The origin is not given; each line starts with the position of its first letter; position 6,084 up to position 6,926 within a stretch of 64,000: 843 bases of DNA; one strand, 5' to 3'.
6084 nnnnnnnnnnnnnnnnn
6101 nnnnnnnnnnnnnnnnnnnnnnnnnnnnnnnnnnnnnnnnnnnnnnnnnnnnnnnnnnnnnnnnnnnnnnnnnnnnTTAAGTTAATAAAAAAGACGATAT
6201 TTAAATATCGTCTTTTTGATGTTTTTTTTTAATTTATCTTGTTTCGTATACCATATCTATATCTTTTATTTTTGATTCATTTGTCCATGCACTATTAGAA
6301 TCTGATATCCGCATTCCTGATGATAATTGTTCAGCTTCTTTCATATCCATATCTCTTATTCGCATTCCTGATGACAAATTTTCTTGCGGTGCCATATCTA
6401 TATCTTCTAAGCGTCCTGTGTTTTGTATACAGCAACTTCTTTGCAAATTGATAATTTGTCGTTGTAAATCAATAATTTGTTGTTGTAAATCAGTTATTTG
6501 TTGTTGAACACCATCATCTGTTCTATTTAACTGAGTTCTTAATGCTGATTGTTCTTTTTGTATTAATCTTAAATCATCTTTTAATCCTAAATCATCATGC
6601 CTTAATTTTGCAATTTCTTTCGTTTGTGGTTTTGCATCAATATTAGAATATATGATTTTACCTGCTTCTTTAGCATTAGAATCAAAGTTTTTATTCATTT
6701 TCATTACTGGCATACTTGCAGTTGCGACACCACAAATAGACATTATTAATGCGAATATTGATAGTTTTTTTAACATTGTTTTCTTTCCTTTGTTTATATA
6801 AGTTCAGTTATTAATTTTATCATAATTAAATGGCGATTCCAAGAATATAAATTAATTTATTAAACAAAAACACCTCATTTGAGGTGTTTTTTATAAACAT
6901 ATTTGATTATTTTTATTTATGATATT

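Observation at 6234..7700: Tandem triplication of a complete secreted coiled-coil-protein transcription unit next to tRNA-Val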

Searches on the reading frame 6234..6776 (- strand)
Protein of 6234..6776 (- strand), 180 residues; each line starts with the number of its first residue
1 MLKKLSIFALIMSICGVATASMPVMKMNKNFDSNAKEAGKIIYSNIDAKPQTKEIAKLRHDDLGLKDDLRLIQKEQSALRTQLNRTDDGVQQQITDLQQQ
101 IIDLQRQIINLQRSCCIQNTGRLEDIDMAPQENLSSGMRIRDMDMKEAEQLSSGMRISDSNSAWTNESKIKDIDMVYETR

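Call 7: search_protein_families(library=pfam, proteins=[window:6234-6776:-], max_evalue=1)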
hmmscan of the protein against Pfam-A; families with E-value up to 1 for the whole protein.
window:6234-6776:- (180 aa): 8 families
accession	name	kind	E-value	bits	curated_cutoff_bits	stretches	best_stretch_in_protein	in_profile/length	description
PF11932.13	DUF3450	-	0.00074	19.3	32.6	1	25-112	14-92/241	Protein of unknown function (DUF3450)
PF00038.26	Filament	-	0.0018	18.4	40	1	27-116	190-280/313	Intermediate filament protein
PF18397.6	IKBKB_SDD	-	0.013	15.3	25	1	89-127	137-176/275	IQBAL scaffold dimerization domain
PF10925.13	DUF2680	-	0.035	14.7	25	1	91-110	6-25/57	Protein of unknown function (DUF2680)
PF25785.1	TPR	-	0.044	14.5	27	1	82-128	11-57/110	Nucleoprotein TPR-like domain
PF07989.16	Cnn_1N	-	0.18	12.5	28.5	1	50-114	4-58/74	Centrosomin N-terminal motif 1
PF12097.14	DUF3573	-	0.24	10.6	26.6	1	21-114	24-65/383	Protein of unknown function (DUF3573)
PF01166.23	TSC22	-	0.32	11.6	30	0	92-115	14-37/57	TSC-22/dip/bun family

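Call 10: find_encoding_contigs(protein=window:6234-6776:-, flank=3000, max_places=6)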
Protein window:6234-6776:- (180 aa): 1 contig read that carries it; 1 place shown.
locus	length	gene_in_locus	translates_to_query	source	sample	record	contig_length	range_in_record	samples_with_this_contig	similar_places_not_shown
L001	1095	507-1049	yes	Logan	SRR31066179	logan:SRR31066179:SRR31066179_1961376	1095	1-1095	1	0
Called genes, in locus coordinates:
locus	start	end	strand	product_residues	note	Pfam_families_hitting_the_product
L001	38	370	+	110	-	-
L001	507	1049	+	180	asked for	-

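Call 12: find_related_loci(query=A2, collection=genome_contigs, flank=5000)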
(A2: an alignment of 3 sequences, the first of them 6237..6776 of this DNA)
Query A2 (180 aa) in genome_contigs; peptide patterns used: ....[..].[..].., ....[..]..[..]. (x = any residue, [..] = any of these).
31 stretches matched a pattern; 1 encode a relative of the query (tblastn E <= 1e-3); 1 distinct loci.
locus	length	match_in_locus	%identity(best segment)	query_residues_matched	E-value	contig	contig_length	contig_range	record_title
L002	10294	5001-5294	30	1-88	4e-5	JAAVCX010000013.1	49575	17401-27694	MAG: Bacteroides sp. isolate Mgla_MAG_5-bin_19 c_000000037318, whole genome shotgun sequence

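Call 13: find_homologous_proteins(query=A2, max_evalue=0.01)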
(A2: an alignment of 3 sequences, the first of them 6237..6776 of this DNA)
Query A2 (3 sequences) (180 aa, profile of the alignment): 10 proteins with E <= 0.01 among 1319 candidates.
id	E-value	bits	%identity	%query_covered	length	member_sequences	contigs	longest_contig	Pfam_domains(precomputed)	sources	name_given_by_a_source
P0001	2.1e-48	181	100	67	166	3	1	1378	-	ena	-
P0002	3.2e-41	158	38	62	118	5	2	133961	-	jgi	jgi:peptidoglycan hydrolase CwlO-like protein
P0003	1.5e-40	156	72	10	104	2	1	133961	-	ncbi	ncbi:MAG: hypothetical protein ACOX7D_00135 [Alphaproteobacteria bacterium]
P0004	2.5e-40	155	35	60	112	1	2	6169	PF05531.18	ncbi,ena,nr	ncbi:MAG: hypothetical protein GX944_00540 [Alphaproteobacteria bacterium]|nr:hypothetical protein [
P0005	1.0e-39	153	36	60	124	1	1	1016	-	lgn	-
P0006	3.0e-38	149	44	62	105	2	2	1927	-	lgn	-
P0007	2.3e-36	143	35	56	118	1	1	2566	-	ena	-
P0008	3.1e-36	142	38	63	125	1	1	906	-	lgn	-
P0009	5.4e-35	138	78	49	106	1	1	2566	-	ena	-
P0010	3.0e-14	71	96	38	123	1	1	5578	-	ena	-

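Call 16: find_encoding_contigs(protein=P0004, flank=5000, max_places=4)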
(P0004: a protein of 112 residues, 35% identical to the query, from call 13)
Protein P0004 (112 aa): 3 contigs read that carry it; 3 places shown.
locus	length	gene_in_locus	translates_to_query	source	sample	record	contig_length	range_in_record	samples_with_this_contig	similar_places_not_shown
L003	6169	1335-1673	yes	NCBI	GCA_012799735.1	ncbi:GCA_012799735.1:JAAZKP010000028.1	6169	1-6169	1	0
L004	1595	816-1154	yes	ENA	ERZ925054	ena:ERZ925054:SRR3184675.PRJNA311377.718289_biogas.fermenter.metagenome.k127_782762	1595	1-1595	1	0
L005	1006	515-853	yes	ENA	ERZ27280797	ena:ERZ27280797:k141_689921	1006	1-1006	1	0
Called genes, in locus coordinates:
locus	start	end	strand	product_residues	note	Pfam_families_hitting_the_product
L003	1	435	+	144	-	PF00013:KH_1, PF00575:S1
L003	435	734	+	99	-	PF02575:YbaB_DNA_bd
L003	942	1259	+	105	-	-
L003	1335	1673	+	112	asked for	PF05531:NPV_P10 (faint)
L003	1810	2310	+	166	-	-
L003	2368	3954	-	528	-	PF00501:AMP-binding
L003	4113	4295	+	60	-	PF00471:Ribosomal_L33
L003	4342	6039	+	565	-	PF03485:Arg_tRNA_synt_N, PF00750:tRNA-synt_1d, PF05746:DALR_1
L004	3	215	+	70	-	?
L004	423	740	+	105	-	-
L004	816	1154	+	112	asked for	PF05531:NPV_P10 (faint)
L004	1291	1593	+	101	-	?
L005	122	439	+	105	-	-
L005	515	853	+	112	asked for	PF05531:NPV_P10 (faint)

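Call 17: find_encoding_contigs(protein=P0007, flank=5000, max_places=4)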
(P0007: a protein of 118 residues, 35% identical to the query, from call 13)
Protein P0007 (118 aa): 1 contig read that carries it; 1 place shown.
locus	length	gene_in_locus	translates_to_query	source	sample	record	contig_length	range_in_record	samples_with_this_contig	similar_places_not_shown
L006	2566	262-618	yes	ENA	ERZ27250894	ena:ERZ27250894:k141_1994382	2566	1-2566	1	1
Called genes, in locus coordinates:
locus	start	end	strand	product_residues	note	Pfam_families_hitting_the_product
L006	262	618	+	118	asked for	-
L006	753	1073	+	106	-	-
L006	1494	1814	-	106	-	-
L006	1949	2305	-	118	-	-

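Call 18: find_encoding_contigs(protein=P0010, flank=6000, max_places=4)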
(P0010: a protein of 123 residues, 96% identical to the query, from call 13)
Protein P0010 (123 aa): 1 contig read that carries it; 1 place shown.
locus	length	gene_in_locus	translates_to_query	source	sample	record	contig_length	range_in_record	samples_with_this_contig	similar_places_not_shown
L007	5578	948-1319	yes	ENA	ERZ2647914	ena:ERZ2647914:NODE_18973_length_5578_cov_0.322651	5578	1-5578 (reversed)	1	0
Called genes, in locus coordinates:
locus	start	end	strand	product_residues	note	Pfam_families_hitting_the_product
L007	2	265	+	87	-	?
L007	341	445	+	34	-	-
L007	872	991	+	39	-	-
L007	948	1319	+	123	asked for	-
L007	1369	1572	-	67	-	-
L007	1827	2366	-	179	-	PF00501:AMP-binding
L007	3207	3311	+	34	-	PF00471:Ribosomal_L33 (weak)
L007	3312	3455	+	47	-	-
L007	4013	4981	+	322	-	PF00750:tRNA-synt_1d, PF05746:DALR_1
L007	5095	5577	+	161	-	?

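Call 29: find_related_loci(query=A3, collection=metagenome_contigs, flank=4000)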
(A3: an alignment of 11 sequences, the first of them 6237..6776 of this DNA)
Query A3 (180 aa) in metagenome_contigs; peptide patterns used: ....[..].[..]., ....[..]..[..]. (x = any residue, [..] = any of these).
600 stretches matched a pattern, but none encodes a relative of the query by tblastn (E <= 1e-3).

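Call 31: find_related_loci(query=A3, collection=viral_contigs, flank=4000)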
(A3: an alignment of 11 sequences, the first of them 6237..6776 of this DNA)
Query A3 (180 aa) in viral_contigs; peptide patterns used: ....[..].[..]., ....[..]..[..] (x = any residue, [..] = any of these).
33 stretches matched a pattern, but none encodes a relative of the query by tblastn (E <= 1e-3).

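Call 76: predict_structure(alignment_id=A5)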
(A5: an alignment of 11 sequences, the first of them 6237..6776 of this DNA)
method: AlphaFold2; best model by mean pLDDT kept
length: 180 residues; sequences in the alignment: 11
mean_pLDDT: 58.5   pTM: 0.26
mean pLDDT of the five models: 58.5, 58.1, 56.9, 55.4, 54.8
residues with pLDDT >= 90: 14; 70-90: 36; 50-70: 60; < 50: 70
segments of 3 or more residues with pLDDT < 50: 21-23, 37-40, 43-46, 131-134, 140-180
pLDDT, mean of each block of 10 residues (from residue 1): 55 53 48 49 50 52 69 85 79 91 91 69 51 46 46 43 39 38
secondary structure, 60 per line:
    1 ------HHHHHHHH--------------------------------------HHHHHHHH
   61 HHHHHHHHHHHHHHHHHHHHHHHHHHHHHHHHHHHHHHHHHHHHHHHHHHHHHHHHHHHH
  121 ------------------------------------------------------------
elements in order: H7-14 H53-120

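Call 79: search_protein_families(library=phrogs, proteins=[window:6234-6776:-], max_evalue=0.01)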
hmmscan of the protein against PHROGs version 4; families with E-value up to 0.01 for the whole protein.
window:6234-6776:- (180 aa): 0 families

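Call 80: search_protein_families(library=ncbifam, proteins=[window:6234-6776:-], max_evalue=0.01)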
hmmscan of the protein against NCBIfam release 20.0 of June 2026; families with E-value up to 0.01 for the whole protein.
window:6234-6776:- (180 aa): 1 family
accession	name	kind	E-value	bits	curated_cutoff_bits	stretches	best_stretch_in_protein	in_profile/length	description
NF052682.1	morpho_FcmC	equivalog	0.0073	16.6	90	1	92-129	60-97/159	filament morphology membrane protein FcmC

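Call 81: search_protein_families(library=padloc, proteins=[window:6234-6776:-], max_evalue=0.01)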
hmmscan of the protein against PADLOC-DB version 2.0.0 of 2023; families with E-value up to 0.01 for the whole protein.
window:6234-6776:- (180 aa): 0 families

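Call 84: list_cluster_members(proteins=[window:6237-6776:-, window:6916-7245:-, window:7324-7638:-, P0002, P0003])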
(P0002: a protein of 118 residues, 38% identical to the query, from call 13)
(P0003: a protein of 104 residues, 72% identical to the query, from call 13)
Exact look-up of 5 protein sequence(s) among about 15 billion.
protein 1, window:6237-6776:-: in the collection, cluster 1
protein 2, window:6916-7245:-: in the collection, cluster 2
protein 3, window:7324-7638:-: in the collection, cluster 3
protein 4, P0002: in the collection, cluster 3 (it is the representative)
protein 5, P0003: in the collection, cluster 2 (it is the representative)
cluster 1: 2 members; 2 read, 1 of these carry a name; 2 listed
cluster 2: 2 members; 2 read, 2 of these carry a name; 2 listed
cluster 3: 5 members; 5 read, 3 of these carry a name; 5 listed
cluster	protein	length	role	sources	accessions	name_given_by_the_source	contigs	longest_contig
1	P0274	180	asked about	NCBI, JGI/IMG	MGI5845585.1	MAG: hypothetical protein ACOX7D_00130 [Alphaproteobacteria bacterium] | predicted RNase H-like nuclease (RuvC/YqgF family)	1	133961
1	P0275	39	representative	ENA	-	-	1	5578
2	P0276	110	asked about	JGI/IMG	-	septal ring factor EnvC (AmiA/AmiB activator)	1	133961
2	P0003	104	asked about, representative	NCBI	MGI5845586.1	MAG: hypothetical protein ACOX7D_00135 [Alphaproteobacteria bacterium]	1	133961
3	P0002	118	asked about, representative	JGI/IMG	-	peptidoglycan hydrolase CwlO-like protein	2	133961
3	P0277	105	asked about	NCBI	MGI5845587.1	MAG: hypothetical protein ACOX7D_00140 [Alphaproteobacteria bacterium]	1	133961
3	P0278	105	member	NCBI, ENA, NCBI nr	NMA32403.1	MAG: hypothetical protein GX944_00535 [Alphaproteobacteria bacterium] | hypothetical protein [Alphaproteobacteria bacterium]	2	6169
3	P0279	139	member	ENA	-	-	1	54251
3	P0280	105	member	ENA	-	-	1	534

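Call 86: find_encoding_contigs(protein=P0279, flank=3000, max_places=2)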
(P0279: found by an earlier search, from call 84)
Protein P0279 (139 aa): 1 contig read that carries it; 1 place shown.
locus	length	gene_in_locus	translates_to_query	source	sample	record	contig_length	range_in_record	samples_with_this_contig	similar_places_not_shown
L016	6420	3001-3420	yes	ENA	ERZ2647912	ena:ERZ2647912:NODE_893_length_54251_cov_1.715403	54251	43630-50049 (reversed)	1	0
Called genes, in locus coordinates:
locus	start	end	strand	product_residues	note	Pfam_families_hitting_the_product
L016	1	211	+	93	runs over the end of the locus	PF00312:Ribosomal_S15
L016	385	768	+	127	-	PF01138:RNase_PH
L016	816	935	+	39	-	-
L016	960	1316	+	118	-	-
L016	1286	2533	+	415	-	PF01138:RNase_PH, PF00013:KH_1, PF00575:S1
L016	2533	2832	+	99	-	PF02575:YbaB_DNA_bd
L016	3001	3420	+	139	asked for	-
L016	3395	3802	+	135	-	-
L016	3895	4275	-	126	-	-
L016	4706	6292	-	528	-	PF00501:AMP-binding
